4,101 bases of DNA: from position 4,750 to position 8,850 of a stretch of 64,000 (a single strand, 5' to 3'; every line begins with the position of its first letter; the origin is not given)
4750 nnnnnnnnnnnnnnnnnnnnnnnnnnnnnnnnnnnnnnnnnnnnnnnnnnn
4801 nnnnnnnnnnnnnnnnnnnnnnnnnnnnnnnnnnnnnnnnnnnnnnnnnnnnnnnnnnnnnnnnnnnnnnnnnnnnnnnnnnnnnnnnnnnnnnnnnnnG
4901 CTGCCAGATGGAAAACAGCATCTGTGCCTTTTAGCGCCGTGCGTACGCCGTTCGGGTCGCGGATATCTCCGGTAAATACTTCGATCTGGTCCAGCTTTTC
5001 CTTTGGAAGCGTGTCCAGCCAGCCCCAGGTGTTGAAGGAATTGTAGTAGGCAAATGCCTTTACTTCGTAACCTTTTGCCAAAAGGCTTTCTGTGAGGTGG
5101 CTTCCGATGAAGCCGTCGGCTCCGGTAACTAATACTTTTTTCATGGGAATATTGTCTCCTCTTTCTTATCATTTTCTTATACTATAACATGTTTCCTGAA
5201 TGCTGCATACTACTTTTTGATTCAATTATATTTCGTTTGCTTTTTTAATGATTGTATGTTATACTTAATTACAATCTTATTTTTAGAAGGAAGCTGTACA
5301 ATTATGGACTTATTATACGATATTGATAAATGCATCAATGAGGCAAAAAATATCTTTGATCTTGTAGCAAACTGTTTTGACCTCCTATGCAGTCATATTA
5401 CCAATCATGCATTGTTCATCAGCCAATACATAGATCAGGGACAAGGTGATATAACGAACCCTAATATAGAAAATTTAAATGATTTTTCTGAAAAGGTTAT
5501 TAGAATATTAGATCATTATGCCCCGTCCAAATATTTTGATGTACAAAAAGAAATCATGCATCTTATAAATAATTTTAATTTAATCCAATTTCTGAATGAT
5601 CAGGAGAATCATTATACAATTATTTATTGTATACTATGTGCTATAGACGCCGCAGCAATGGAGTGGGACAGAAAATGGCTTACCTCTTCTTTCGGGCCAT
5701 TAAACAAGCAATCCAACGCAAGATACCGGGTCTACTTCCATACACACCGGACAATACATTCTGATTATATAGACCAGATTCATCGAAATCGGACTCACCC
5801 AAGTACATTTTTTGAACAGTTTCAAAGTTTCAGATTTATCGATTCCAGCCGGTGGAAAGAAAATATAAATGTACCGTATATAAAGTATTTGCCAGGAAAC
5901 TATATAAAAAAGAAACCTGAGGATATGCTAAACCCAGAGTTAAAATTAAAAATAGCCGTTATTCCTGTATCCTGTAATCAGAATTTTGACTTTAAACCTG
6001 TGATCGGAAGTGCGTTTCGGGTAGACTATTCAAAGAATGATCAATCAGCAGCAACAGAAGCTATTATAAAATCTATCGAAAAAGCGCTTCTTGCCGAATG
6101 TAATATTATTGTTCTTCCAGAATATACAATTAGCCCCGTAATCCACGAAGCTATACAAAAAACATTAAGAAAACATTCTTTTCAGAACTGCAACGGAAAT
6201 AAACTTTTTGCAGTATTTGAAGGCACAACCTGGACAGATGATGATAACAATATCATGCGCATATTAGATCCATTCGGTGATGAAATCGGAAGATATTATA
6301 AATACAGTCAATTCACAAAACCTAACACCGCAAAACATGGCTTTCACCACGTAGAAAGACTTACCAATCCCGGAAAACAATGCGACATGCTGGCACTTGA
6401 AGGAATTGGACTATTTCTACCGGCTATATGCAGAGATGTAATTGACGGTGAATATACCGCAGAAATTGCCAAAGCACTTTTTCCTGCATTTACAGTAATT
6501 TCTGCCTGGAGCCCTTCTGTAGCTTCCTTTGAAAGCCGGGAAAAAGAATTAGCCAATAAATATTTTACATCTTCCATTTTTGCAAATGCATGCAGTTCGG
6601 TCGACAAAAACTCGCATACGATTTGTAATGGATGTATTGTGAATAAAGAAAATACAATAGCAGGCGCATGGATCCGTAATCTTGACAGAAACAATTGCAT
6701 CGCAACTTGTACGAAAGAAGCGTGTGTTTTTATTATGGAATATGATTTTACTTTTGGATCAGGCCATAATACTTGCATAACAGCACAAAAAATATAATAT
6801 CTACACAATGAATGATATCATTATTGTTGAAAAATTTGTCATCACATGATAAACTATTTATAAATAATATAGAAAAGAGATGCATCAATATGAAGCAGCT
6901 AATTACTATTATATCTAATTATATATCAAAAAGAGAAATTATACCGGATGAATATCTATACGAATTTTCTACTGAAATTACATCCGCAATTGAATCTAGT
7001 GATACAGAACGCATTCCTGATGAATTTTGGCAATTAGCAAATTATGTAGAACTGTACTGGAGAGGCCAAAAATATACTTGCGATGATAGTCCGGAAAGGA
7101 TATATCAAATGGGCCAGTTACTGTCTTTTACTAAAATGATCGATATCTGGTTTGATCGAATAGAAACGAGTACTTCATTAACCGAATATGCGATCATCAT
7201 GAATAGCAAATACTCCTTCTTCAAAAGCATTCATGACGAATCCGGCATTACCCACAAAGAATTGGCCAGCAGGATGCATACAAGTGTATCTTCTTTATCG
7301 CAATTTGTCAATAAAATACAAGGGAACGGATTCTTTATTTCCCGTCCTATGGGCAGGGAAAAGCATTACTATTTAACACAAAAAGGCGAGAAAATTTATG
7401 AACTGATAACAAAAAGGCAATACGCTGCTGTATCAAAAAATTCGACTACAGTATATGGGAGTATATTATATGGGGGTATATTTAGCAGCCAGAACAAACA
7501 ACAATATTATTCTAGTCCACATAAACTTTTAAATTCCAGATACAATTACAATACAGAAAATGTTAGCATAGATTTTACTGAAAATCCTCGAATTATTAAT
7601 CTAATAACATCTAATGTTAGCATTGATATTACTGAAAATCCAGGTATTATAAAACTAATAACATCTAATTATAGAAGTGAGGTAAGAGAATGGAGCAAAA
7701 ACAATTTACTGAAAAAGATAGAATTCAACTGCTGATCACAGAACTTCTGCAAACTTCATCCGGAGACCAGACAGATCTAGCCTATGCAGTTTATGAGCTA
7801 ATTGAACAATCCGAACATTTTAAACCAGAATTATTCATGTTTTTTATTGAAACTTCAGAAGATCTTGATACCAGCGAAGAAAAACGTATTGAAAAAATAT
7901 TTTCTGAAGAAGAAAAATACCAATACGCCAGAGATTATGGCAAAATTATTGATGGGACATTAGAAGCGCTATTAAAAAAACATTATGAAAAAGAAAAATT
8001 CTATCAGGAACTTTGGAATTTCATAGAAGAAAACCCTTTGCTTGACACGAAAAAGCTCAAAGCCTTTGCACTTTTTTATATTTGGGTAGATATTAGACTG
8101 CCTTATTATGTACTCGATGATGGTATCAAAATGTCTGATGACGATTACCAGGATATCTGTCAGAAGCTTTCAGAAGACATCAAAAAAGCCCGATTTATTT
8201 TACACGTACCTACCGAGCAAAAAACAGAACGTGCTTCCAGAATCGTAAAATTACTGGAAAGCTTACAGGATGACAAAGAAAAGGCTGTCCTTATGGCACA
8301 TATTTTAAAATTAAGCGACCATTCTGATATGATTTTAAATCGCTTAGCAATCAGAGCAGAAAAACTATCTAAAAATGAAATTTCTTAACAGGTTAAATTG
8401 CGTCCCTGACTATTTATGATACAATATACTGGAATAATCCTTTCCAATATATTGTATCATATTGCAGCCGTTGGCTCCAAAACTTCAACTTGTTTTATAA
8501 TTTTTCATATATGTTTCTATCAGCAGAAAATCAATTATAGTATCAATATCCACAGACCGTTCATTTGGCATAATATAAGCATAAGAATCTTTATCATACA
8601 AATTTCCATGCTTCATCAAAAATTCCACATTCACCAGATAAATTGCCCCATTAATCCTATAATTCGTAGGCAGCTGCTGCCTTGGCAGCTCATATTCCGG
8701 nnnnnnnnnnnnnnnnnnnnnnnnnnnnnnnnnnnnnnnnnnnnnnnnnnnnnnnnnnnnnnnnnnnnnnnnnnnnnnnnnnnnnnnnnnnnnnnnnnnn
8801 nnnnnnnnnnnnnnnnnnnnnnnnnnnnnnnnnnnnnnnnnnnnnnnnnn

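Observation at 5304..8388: AT-rich nitrilase-fold / MarR-like / hypothetical cassette inserted backwards between neuA and legB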

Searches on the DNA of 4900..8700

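Call 94: search_rna_families(source=window, start=4900, end=8700, threshold=evalue, max_evalue=0.1)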
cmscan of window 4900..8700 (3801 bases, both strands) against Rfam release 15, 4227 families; matches with E-value up to 0.1: 0.
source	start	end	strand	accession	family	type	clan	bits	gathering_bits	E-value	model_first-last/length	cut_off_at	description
